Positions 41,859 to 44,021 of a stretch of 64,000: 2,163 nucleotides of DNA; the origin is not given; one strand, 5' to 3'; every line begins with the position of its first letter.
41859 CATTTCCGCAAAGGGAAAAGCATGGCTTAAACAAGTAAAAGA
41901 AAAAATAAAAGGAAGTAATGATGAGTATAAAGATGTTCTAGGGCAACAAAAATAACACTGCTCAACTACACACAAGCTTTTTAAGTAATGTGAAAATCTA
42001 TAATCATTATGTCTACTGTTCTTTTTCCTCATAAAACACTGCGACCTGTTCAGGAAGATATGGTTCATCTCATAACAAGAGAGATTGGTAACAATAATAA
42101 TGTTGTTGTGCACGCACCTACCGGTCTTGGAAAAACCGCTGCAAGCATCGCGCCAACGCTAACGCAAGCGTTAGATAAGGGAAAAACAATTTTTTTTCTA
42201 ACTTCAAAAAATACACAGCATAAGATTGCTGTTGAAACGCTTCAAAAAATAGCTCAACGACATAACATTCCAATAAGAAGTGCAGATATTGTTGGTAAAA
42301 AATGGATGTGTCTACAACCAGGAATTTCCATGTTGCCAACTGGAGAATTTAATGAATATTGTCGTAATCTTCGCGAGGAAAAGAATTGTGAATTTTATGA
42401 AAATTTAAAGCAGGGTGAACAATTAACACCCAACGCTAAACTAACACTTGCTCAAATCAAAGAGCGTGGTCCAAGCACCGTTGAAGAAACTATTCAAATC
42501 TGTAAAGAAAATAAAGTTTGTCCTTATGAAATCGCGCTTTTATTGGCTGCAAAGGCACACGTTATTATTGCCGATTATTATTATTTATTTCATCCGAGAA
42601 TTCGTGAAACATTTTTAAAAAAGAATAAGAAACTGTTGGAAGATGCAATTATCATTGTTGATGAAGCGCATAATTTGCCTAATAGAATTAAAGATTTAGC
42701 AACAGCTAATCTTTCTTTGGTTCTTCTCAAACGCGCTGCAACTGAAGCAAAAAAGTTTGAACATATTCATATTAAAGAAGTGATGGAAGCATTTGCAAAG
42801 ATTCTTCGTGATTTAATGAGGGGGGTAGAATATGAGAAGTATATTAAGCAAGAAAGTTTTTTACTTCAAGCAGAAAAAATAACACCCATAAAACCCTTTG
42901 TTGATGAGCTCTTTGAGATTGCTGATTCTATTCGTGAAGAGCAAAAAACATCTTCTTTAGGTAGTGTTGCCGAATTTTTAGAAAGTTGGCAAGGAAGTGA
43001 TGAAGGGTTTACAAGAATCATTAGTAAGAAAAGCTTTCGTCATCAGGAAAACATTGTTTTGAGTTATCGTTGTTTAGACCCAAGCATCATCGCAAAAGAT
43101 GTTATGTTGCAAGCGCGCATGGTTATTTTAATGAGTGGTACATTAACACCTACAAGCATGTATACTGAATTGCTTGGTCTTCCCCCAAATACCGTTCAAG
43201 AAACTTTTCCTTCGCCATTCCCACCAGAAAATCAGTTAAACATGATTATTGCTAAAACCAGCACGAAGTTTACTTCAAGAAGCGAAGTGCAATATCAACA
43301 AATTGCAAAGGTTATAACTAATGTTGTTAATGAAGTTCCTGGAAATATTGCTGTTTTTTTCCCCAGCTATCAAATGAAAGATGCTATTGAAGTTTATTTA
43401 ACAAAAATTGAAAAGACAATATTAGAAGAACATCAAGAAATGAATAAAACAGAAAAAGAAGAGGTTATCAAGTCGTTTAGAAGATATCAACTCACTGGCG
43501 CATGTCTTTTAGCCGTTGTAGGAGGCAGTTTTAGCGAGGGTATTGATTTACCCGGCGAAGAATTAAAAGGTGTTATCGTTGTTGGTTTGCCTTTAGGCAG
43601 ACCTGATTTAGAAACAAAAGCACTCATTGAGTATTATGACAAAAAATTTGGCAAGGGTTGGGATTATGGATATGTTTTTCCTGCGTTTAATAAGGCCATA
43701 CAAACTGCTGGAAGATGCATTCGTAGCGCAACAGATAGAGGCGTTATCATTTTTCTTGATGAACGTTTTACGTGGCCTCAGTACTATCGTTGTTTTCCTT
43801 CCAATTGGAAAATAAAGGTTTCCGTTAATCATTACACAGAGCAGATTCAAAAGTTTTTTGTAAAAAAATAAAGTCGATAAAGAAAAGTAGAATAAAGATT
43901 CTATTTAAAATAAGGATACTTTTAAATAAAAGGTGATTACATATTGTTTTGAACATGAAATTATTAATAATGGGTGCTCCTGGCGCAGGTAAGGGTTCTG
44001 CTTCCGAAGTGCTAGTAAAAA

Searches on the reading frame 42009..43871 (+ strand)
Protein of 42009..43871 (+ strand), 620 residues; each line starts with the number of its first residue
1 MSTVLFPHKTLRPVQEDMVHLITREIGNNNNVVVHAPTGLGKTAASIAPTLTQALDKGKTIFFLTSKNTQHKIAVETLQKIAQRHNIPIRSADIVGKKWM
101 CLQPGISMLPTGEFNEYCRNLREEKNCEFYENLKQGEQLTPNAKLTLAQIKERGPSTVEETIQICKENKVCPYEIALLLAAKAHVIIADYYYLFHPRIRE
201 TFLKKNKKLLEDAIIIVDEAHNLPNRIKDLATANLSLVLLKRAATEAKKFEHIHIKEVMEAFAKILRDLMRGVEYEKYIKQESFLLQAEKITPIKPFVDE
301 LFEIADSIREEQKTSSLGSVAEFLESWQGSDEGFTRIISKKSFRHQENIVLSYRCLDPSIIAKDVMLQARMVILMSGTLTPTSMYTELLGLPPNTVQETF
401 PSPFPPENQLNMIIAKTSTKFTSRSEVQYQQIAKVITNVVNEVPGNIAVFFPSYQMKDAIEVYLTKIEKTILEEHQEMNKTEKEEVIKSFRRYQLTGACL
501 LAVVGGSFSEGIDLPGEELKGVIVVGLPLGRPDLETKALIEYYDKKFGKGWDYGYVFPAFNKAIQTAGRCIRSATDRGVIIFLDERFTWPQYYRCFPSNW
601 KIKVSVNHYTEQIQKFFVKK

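Call 91: find_encoding_contigs(protein=window:42009-43871:+, flank=10000, max_places=1)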
Protein window:42009-43871:+ (620 aa): 3 contigs read that carry it; 1 place shown.
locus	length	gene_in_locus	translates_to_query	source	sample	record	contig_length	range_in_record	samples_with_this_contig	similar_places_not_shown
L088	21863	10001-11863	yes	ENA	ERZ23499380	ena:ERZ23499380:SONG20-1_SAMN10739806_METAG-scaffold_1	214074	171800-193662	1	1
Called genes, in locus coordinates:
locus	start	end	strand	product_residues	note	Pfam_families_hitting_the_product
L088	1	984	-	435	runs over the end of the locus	PF00145:DNA_methylase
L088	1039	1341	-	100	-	PF01541:GIY-YIG (faint)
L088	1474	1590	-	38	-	-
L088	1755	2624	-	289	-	-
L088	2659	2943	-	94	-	PF14947:HTH_45, PF09202:Rio2_N (weak)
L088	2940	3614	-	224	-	-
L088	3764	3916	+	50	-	-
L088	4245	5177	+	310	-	PF01207:Dus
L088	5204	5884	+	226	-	PF01351:RNase_HII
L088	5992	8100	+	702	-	PF01841:Transglut_core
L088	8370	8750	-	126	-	-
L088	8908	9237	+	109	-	-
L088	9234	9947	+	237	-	PF14512:TM1586_NiRdase (faint), PF00881:Nitroreductase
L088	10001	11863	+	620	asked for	PF00270:DEAD (weak), PF04851:ResIII (faint), PF00271:Helicase_C (faint), PF06733:DEAD_2, PF13307:Helicase_C_2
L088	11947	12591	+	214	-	PF00406:ADK, PF13207:AAA_17, PF05191:ADK_lid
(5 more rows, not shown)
